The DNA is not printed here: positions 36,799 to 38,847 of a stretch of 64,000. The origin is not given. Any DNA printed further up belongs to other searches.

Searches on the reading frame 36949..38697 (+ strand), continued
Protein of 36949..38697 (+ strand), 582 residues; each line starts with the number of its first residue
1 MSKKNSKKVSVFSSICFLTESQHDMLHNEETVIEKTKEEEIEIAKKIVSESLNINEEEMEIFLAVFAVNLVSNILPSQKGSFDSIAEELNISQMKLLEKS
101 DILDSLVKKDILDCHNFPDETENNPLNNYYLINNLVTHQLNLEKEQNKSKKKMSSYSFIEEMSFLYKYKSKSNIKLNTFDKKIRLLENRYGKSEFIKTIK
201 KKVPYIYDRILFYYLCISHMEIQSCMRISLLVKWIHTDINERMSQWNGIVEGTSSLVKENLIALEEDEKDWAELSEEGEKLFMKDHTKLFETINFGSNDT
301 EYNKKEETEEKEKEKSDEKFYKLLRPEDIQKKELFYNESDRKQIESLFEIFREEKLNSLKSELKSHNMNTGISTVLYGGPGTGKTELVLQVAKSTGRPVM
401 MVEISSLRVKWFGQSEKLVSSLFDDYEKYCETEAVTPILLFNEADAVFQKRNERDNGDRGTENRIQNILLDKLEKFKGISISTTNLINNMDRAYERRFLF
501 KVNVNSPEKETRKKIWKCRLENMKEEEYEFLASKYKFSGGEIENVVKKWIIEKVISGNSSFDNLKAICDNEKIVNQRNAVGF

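Call 52: get_annotated_region(hit=H2, flank=7000)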
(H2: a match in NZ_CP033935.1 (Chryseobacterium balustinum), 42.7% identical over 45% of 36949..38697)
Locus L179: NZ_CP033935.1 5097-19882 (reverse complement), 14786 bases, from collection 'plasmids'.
description: Chryseobacterium balustinum strain KC_1863 plasmid unnamed, complete sequence
organism: Chryseobacterium balustinum (NCBI taxid 246)
taxonomy: Bacteria; Bacteroidota; Flavobacteriia; Flavobacteriales; Weeksellaceae; Chryseobacterium; Chryseobacterium balustinum
host: -; source: fish,pure isolate,blood; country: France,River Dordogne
typing (MOB-suite, as given by PLSDB): non-mobilizable
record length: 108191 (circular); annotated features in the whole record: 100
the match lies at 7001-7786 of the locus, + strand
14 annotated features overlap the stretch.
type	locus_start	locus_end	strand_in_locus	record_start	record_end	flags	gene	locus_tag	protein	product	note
CDS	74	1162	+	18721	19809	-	-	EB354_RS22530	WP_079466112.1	hypothetical protein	-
CDS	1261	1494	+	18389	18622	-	-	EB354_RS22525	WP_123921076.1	hypothetical protein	-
CDS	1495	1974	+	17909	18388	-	-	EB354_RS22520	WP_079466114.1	3'-5' exonuclease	-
CDS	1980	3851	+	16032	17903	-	-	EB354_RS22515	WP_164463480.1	DUF262 domain-containing protein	-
CDS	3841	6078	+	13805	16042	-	-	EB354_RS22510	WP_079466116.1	DUF262 domain-containing protein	-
CDS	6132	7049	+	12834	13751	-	-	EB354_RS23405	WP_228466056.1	hypothetical protein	-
CDS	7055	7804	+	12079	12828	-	-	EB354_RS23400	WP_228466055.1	AAA family ATPase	-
CDS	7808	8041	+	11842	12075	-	-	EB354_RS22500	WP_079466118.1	hypothetical protein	-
CDS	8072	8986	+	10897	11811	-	-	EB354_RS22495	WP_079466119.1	WYL domain-containing protein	-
CDS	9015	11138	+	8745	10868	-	-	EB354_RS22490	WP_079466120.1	GTPase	-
CDS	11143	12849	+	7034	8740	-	-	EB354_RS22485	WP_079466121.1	LeoA/HP0731 family dynamin-like GTPase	-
CDS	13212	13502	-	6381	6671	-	-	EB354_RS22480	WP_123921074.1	hypothetical protein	-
CDS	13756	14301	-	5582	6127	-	-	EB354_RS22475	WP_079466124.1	peptidoglycan-binding protein LysM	-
CDS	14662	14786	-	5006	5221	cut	-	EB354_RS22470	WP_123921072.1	hypothetical protein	-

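Call 53: get_annotated_region(hit=H1, flank=7000)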
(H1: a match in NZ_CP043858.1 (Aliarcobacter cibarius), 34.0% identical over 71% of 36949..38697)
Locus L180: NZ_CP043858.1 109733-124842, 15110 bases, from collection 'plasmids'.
description: Aliarcobacter cibarius strain H743 plasmid pACIB, complete sequence
organism: Aliarcobacter cibarius (NCBI taxid 255507)
taxonomy: Bacteria; Campylobacterota; Epsilonproteobacteria; Campylobacterales; Arcobacteraceae; Aliarcobacter; Aliarcobacter cibarius
host: -; source: cell culture,Poultry carcass; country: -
typing (MOB-suite, as given by PLSDB): mobilizable; replicon rep_cluster_1827; relaxase MOBV
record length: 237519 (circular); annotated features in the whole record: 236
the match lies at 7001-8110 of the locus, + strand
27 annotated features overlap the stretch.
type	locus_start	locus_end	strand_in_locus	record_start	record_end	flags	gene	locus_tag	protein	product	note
CDS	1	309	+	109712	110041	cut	-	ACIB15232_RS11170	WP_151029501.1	cyclic-phosphate processing receiver domain-containing protein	-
CDS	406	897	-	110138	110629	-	-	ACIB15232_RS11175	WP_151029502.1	hypothetical protein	-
CDS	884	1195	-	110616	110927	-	-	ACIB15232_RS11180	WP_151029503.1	hypothetical protein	-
CDS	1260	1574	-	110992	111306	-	-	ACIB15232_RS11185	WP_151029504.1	hypothetical protein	-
CDS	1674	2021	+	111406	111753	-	-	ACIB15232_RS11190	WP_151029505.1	SLOG family protein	-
CDS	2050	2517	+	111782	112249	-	-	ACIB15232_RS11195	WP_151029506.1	hypothetical protein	-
CDS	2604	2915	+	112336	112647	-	-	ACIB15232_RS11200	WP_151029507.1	hypothetical protein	-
CDS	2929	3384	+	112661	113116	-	-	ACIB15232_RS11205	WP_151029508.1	hypothetical protein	-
CDS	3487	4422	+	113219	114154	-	-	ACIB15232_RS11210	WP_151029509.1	transcriptional regulator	-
CDS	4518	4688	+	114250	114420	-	-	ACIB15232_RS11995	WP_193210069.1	hypothetical protein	-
CDS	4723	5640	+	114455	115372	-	-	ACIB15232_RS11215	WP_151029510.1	WYL domain-containing protein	-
CDS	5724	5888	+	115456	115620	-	-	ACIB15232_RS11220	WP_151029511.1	transposase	GO:0006313 - DNA transposition [Evidence IEA]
CDS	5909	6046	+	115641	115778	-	-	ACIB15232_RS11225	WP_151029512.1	tyrosine-type recombinase/integrase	-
CDS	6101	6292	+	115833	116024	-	-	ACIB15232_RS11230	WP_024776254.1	YwbE family protein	GO:0008150 - biological_process [Evidence IEA]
CDS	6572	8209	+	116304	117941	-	-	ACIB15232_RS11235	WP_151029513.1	ATP-binding protein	-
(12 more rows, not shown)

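Call 64: search_protein_families(library=phrogs, proteins=[window:36949-38697:+], max_evalue=0.01)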
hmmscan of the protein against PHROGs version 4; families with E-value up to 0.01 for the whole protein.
window:36949-38697:+ (582 aa): 11 families
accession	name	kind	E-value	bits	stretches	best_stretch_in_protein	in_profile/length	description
phrog_3757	-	unknown function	7.6e-37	128.5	1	279-567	38-323/367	-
phrog_10401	-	other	2e-28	100.5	1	365-539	457-606/667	ATPase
phrog_9172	-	unknown function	6.3e-18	65.9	1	370-518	106-256/509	-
phrog_8638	-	unknown function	1.6e-08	34.6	1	356-552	290-492/568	-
phrog_249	-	moron, auxiliary metabolic gene and host takeover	8.7e-08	32.9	1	300-405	57-161/380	porphyrin biosynthesis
phrog_30773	-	unknown function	9.5e-07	28.5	1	371-548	198-379/666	-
phrog_29662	-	other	3.6e-06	27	1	370-530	348-500/548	ATP-dependent protease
phrog_7485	-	unknown function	1.3e-05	25.3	1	372-496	228-349/430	-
phrog_5484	-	DNA, RNA and nucleotide metabolism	3.6e-05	24.5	1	367-452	24-110/239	DnaA-like replication initiation protein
phrog_168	-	DNA, RNA and nucleotide metabolism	0.0028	18.4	1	372-445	43-110/314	clamp loader of DNA polymerase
phrog_16448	-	other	0.0049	16.2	0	292-404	374-481/680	ATPase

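Call 71: search_protein_families(library=pfam, alignment_id=A3, max_evalue=0.00001)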
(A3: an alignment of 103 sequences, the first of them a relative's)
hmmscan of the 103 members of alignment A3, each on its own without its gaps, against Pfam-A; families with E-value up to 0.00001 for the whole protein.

A. member 1, L009:3012-4427:+ (471 aa): 1 family
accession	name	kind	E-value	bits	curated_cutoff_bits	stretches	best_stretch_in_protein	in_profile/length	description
PF10117.15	McrBC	-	1.7e-54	185.4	23.9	1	73-402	2-318/318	McrBC 5-methylcytosine restriction system component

B. families by the number of members that match (of 103 scanned): 77 families (the first 25 are shown)
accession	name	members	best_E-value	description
PF13280.12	WYL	11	2e-19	WYL domain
PF25583.1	WCX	10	3e-12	WCX domain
PF13173.12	AAA_14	3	5.2e-33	AAA domain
PF14281.12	PDDEXK_4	2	1.1e-38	PD-(D/E)XK nuclease superfamily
PF13635.12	DUF4143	2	1.3e-20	Domain of unknown function (DUF4143)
PF00149.33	Metallophos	2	3.6e-14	Calcineurin-like phosphoesterase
PF05728.18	UPF0227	2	7.3e-10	Uncharacterised protein family (UPF0227)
PF01139.22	RtcB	1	1e-115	tRNA-splicing ligase RtcB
PF00890.30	FAD_binding_2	1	1.2e-94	FAD binding domain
PF01041.23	DegT_DnrJ_EryC1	1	5.7e-89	DegT/DnrJ/EryC1/StrS aminotransferase family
PF07470.19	Glyco_hydro_88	1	4.5e-80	Glycosyl Hydrolase Family 88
PF16412.11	DUF5020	1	3.2e-65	Domain of unknown function (DUF5020)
PF01220.24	DHquinase_II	1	6.5e-56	Dehydroquinase class II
PF00122.25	E1-E2_ATPase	1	4.2e-55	E1-E2 ATPase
PF10117.15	McrBC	1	1.7e-54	McrBC 5-methylcytosine restriction system component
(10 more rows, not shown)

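Call 72: search_protein_families(library=padloc, alignment_id=A3, max_evalue=0.00001)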
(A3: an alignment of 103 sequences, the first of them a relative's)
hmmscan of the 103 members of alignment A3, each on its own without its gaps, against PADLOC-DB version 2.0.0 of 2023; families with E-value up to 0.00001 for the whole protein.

A. member 1, L009:3012-4427:+ (471 aa): 0 families

B. families by the number of members that match (of 103 scanned): 78 families (the first 25 are shown)
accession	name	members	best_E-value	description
PDLC01652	WYL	12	1.9e-33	"CAS-I,CAS-II,CAS-III,CAS-IV,CAS-V,CAS-VI; associated_signaling"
PDLC01457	WYL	11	3.1e-35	"CAS-I,CAS-II,CAS-III,CAS-IV,CAS-V,CAS-VI; associated_signaling"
PDLC01766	Cas3c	11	5.6e-21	-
PDLC04787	PDC-S01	3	8.8e-140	-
PDLC04786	PDC-S01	2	1.3e-109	-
PDLC04974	PDC-S26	2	1.9e-103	-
PDLC04980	PDC-S26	2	2.5e-98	-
PDLC04983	PDC-S26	2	6.1e-90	-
PDLC04908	PDC-S10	2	2.6e-74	-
PDLC04788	PDC-S01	2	1.1e-66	-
PDLC04789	PDC-S01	2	1.1e-34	-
PDLC04972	PDC-S26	2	9.9e-26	-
PDLC04977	PDC-S26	2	2.9e-22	-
PDLC04790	PDC-S01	2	4.5e-16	-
PDLC04971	PDC-S26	2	3.4e-10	-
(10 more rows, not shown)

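Call 79: search_protein_families(library=pfam, proteins=[L104:1339-2070:+, L119:664-1551:+, L098:363-1259:+, L118:2845-3507:+, L108:8799-9716:-, L117:7336-7798:+, L110:2315-2884:+, L015:9488-9844:+, L016:10207-10950:+, L100:8825-9466:+], max_evalue=0.01)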
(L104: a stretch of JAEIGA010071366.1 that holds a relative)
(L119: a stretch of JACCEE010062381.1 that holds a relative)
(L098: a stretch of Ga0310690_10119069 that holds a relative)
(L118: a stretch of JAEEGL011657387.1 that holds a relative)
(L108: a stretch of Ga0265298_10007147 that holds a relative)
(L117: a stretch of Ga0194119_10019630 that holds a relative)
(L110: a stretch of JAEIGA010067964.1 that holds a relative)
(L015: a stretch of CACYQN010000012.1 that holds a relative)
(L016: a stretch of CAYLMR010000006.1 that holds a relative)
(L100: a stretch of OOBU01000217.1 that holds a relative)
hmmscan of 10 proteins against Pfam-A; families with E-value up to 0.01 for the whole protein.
L104:1339-2070:+ (243 aa): 0 families

L119:664-1551:+ (295 aa): 1 family
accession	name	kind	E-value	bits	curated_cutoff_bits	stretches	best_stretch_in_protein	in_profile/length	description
PF10539.14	Dev_Cell_Death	-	8.6e-07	29.2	27.8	1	11-66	9-64/126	Development and cell death domain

L098:363-1259:+ (298 aa): 0 families

L118:2845-3507:+ (220 aa): 0 families

L108:8799-9716:- (305 aa): 0 families

L117:7336-7798:+ (154 aa): 0 families

L110:2315-2884:+ (189 aa): 0 families

L015:9488-9844:+ (118 aa): 0 families

L016:10207-10950:+ (247 aa): 1 family
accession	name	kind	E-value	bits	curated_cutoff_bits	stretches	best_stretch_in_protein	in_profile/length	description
PF04266.20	ASCH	-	0.0001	23.4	21.2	1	4-48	1-47/103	ASCH domain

L100:8825-9466:+ (213 aa): 1 family
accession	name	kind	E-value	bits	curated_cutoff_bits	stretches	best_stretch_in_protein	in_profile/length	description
PF18143.6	HAD_SAK_2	-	1.3e-26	94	27.5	1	4-143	1-139/139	HAD domain in Swiss Army Knife RNA repair proteins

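Call 89: find_related_loci(query=A1, collection=viral_contigs, flank=6000)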
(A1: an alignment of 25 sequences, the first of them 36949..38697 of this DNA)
Query A1 (582 aa) in viral_contigs; peptide patterns used: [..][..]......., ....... (x = any residue, [..] = any of these).
599 stretches matched a pattern (row limit reached: there are more); 47 encode a relative of the query (tblastn E <= 1e-3); 47 distinct loci.
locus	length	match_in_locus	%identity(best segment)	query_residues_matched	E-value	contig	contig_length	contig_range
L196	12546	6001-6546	29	377-565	3e-20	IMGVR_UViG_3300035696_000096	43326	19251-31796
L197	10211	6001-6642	27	334-545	3e-17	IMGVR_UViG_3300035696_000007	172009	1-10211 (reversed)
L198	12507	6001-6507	30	371-546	1e-15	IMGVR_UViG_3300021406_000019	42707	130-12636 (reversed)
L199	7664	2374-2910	28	373-554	2e-15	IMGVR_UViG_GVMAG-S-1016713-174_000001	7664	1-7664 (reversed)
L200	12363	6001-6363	35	373-502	3e-15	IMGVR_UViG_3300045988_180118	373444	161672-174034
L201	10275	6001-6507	30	371-546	5e-15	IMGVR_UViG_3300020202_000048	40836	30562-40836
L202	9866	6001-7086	33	367-547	1e-14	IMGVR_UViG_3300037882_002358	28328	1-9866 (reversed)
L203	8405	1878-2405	30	375-547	1e-13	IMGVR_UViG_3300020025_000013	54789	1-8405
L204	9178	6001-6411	31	370-518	1e-13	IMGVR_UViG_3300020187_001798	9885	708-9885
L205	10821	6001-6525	32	375-548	2e-13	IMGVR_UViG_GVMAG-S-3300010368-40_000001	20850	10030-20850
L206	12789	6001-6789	27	294-547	5e-13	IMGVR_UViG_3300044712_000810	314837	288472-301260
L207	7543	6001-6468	29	372-533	1e-12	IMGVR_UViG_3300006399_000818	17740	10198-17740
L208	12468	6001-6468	29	372-533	1e-12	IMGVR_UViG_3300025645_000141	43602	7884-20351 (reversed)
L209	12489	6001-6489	29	375-546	7e-12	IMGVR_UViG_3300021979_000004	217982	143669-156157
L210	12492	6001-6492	29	349-515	2e-11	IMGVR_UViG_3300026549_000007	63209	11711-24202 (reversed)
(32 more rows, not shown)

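Call 92: get_annotated_region(hit=H4, flank=6000)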
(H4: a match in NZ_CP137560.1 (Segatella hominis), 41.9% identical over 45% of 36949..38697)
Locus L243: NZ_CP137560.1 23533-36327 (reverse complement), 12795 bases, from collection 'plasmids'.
description: Segatella hominis strain HDD12 plasmid unnamed, complete sequence
organism: Segatella hominis (NCBI taxid 2518605)
taxonomy: Bacteria; Bacteroidota; Bacteroidia; Bacteroidales; Prevotellaceae; Segatella; Segatella hominis
host: -; source: Homo sapiens; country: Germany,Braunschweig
typing (MOB-suite, as given by PLSDB): non-mobilizable
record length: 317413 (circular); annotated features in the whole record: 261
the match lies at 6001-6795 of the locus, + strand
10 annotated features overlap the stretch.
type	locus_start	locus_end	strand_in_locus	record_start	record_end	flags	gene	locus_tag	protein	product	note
CDS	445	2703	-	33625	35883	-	-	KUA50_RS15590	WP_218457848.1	hypothetical protein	-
CDS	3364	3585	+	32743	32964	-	-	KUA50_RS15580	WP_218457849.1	HAD-IA family hydrolase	GO:0008152 - metabolic process [Evidence IEA]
CDS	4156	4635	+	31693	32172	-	-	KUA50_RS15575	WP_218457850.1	hypothetical protein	-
CDS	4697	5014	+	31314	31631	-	-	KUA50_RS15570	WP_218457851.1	hypothetical protein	-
CDS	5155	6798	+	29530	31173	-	-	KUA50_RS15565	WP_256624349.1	AAA family ATPase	-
CDS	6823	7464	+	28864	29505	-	-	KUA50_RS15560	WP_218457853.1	HAD domain-containing protein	-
CDS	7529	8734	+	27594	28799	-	-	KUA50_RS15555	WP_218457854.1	PD-(D/E)XK nuclease family protein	-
CDS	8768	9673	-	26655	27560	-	-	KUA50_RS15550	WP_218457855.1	WYL domain-containing protein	-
CDS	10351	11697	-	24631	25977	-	-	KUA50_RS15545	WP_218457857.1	hypothetical protein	-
CDS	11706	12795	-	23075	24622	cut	-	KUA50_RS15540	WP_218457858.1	AAA family ATPase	-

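Call 93: get_annotated_region(hit=H3, flank=6000)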
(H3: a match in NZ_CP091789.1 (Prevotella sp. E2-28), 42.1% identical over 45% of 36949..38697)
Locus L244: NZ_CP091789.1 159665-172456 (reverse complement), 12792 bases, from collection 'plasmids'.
description: Prevotella sp. E2-28 plasmid pE2-28, complete sequence
organism: Prevotella sp. E2-28 (NCBI taxid 2913620)
taxonomy: Bacteria; Bacteroidota; Bacteroidia; Bacteroidales; Prevotellaceae; Prevotella; Prevotella sp. E2-28
host: -; source: Ovis aries; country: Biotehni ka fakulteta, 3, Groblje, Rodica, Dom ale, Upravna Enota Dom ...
typing (MOB-suite, as given by PLSDB): non-mobilizable
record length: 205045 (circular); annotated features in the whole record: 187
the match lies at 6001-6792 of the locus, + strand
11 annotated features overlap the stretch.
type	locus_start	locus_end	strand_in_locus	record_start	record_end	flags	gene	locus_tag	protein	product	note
CDS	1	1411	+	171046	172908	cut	-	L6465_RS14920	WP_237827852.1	DUF262 domain-containing protein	-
CDS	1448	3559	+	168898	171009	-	-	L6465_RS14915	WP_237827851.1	DUF262 domain-containing protein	-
CDS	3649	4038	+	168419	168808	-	-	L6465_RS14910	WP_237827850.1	hypothetical protein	-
CDS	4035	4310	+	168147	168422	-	zapA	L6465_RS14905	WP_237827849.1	cell division protein ZapA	GO:0051301 - cell division [Evidence IEA]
CDS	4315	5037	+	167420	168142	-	-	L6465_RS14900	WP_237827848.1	hypothetical protein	-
CDS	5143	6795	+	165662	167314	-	-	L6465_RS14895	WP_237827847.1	ATP-binding protein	-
CDS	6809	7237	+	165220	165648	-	-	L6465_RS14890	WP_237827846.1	hypothetical protein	-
CDS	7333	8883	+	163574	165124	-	-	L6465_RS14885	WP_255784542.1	AAA family ATPase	-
CDS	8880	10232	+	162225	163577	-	-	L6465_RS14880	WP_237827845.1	hypothetical protein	-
CDS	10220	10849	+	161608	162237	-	-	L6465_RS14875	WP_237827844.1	M48 family metallopeptidase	-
CDS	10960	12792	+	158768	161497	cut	dnaE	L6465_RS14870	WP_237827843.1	DNA polymerase III subunit alpha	GO:0006260 - DNA replication [Evidence IEA]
